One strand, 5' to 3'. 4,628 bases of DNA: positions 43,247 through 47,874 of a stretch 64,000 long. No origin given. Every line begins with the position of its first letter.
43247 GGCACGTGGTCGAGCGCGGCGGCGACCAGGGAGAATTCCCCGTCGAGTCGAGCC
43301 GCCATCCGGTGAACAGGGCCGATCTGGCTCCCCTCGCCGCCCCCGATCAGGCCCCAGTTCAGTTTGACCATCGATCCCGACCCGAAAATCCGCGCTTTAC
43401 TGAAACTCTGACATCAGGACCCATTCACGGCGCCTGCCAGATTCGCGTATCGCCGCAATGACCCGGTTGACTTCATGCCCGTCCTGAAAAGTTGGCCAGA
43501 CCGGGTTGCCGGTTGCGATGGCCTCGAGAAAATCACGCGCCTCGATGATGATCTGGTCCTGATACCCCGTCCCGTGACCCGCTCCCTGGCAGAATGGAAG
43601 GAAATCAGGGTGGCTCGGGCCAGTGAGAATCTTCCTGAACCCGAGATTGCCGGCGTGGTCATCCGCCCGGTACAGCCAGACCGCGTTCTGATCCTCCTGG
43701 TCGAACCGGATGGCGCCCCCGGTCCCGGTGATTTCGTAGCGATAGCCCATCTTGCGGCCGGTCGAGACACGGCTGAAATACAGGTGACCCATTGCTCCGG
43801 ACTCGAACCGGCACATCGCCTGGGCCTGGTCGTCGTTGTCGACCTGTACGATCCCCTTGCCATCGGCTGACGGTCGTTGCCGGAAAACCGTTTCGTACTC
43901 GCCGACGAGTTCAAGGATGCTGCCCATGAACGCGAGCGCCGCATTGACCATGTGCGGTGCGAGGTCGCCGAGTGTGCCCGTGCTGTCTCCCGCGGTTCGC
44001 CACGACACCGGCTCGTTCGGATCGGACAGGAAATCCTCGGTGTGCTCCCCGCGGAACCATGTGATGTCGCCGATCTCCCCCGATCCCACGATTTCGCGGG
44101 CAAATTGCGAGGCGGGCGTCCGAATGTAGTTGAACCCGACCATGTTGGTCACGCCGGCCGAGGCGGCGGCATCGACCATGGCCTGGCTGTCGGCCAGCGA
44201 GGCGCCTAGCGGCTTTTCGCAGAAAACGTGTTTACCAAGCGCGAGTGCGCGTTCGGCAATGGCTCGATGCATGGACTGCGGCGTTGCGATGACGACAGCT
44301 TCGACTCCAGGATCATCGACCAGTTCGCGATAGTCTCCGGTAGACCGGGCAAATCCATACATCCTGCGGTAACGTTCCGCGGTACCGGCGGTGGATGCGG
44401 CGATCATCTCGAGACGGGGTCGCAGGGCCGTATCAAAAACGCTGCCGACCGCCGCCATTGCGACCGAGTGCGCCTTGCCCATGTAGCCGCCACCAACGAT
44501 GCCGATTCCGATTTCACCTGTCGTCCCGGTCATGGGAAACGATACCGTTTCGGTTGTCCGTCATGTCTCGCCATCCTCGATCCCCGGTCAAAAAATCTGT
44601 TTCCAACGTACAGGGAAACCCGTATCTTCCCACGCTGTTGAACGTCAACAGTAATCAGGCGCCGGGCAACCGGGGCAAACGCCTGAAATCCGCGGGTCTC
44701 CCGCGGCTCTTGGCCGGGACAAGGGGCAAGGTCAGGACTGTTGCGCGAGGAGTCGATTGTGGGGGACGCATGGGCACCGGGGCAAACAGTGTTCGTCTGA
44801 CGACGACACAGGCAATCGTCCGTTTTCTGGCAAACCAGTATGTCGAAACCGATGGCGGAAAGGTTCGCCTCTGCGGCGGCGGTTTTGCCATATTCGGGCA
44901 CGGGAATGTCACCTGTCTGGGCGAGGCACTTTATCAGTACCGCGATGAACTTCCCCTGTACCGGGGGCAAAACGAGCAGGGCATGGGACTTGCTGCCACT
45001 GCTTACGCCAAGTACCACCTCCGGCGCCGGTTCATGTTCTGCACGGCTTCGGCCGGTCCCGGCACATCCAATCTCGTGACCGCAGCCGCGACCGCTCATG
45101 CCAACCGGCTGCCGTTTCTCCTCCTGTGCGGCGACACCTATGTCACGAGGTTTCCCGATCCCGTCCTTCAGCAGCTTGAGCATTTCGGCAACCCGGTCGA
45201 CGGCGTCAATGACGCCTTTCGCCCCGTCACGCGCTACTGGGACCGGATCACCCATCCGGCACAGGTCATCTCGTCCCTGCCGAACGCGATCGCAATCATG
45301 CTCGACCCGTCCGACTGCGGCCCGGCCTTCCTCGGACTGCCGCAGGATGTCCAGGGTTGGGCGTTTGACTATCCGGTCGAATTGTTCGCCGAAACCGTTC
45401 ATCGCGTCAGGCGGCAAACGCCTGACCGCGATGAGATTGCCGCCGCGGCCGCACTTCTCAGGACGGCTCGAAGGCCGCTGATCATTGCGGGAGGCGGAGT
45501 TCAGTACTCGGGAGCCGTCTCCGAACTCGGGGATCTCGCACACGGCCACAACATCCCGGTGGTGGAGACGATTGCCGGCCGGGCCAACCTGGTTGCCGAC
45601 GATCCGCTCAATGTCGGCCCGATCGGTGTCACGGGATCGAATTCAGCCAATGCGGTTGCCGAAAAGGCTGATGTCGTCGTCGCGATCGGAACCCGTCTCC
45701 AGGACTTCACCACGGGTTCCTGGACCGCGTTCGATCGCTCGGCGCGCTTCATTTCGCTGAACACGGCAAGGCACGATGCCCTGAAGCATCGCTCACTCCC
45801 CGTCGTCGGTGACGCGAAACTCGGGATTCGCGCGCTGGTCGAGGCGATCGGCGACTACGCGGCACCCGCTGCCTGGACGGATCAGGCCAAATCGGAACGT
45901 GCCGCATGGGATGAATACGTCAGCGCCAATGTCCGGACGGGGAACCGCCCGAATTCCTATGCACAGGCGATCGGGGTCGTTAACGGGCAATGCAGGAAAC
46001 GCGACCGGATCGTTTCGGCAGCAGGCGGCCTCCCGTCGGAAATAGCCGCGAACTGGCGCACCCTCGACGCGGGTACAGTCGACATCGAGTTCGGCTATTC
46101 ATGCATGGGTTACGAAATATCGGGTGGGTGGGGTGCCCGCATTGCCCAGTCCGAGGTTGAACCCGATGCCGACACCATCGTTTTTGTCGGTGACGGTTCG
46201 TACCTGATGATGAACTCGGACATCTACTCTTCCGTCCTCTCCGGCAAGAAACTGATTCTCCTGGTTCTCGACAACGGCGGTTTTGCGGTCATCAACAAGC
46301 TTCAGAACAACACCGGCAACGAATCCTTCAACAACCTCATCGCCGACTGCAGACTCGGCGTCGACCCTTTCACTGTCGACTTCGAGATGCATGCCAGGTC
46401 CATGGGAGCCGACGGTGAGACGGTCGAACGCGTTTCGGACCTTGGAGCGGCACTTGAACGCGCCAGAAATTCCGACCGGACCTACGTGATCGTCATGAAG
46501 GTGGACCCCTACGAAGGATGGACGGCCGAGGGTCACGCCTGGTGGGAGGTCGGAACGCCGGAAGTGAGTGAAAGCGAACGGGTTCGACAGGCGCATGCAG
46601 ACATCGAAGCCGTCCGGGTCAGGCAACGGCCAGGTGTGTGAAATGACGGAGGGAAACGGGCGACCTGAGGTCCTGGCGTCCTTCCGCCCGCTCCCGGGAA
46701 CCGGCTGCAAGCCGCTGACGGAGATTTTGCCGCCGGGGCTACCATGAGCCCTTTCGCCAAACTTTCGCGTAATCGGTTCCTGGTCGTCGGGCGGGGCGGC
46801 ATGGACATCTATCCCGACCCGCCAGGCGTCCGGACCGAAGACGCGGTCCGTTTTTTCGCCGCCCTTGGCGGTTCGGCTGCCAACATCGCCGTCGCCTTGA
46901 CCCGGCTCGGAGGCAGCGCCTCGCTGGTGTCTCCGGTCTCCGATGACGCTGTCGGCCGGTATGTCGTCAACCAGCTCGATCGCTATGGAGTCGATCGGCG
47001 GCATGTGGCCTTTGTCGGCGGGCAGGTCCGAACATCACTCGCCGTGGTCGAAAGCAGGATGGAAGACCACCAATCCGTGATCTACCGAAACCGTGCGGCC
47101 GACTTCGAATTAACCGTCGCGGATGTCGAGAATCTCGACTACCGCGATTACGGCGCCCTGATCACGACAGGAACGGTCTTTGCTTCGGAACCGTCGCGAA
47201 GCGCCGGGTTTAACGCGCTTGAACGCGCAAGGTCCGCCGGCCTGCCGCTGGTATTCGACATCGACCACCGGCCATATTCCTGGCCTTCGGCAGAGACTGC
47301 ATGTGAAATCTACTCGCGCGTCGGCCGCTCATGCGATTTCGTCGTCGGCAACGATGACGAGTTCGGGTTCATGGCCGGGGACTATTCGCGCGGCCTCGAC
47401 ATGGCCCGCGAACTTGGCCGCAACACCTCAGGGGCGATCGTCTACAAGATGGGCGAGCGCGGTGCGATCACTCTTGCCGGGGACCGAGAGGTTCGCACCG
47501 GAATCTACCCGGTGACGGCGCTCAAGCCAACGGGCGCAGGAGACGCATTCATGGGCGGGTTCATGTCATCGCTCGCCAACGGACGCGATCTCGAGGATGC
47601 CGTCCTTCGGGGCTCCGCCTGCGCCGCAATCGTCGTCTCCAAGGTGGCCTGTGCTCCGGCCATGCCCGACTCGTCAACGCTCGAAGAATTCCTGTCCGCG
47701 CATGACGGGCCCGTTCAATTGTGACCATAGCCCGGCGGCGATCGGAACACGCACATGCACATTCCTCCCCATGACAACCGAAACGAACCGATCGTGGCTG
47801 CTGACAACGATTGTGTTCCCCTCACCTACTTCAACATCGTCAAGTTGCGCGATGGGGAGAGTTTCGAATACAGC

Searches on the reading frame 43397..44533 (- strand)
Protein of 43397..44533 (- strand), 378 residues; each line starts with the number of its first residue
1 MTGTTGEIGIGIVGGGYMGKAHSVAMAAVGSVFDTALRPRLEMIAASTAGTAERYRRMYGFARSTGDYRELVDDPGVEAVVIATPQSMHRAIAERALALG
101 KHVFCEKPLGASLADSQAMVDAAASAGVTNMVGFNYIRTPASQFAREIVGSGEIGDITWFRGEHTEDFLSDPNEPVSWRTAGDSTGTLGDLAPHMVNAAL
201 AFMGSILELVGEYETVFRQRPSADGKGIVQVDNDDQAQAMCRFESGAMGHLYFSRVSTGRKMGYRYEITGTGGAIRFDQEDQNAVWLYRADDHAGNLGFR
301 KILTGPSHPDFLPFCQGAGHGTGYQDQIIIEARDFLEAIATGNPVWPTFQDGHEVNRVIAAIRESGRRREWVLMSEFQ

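Call 49: search_protein_families(library=pfam, proteins=[window:43397-44533:-], max_evalue=0.00001)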
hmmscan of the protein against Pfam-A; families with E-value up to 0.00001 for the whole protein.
window:43397-44533:- (378 aa): 3 families
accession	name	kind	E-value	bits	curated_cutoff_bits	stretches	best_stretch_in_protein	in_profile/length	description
PF22725.1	GFO_IDH_MocA_C3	-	2.6e-24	86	27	1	144-276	3-124/124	GFO/IDH/MocA C-terminal domain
PF01408.29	GFO_IDH_MocA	-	8.6e-24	85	24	1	9-134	2-120/120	Oxidoreductase family, NAD-binding Rossmann fold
PF02894.22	GFO_IDH_MocA_C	-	8.4e-17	62.1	22.9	1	146-372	1-216/218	Oxidoreductase family, C-terminal alpha/beta domain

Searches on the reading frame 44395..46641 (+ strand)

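Call 49: search_protein_families(library=pfam, proteins=[window:44395-46641:+], max_evalue=0.00001)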
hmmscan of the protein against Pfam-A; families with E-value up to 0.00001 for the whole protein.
window:44395-46641:+ (748 aa): 3 families
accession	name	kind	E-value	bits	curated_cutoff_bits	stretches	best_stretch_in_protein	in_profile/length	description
PF00205.28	TPP_enzyme_M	-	6.6e-35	120.2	30.4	1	348-481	1-137/137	Thiamine pyrophosphate enzyme, central domain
PF02775.26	TPP_enzyme_C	-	4.3e-22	79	21.9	1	562-700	21-150/151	Thiamine pyrophosphate enzyme, C-terminal TPP binding domain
PF02776.23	TPP_enzyme_N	-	1.6e-10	41.2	26.8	1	176-252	31-104/119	Thiamine pyrophosphate enzyme, N-terminal TPP binding domain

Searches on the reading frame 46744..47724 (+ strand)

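Call 49: search_protein_families(library=pfam, proteins=[window:46744-47724:+], max_evalue=0.00001)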
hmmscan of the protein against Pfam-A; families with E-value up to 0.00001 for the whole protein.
window:46744-47724:+ (326 aa): 1 family
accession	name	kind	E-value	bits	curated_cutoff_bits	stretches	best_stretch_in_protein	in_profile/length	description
PF00294.29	PfkB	-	5.2e-47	161.1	25.8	1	20-308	12-300/302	pfkB family carbohydrate kinase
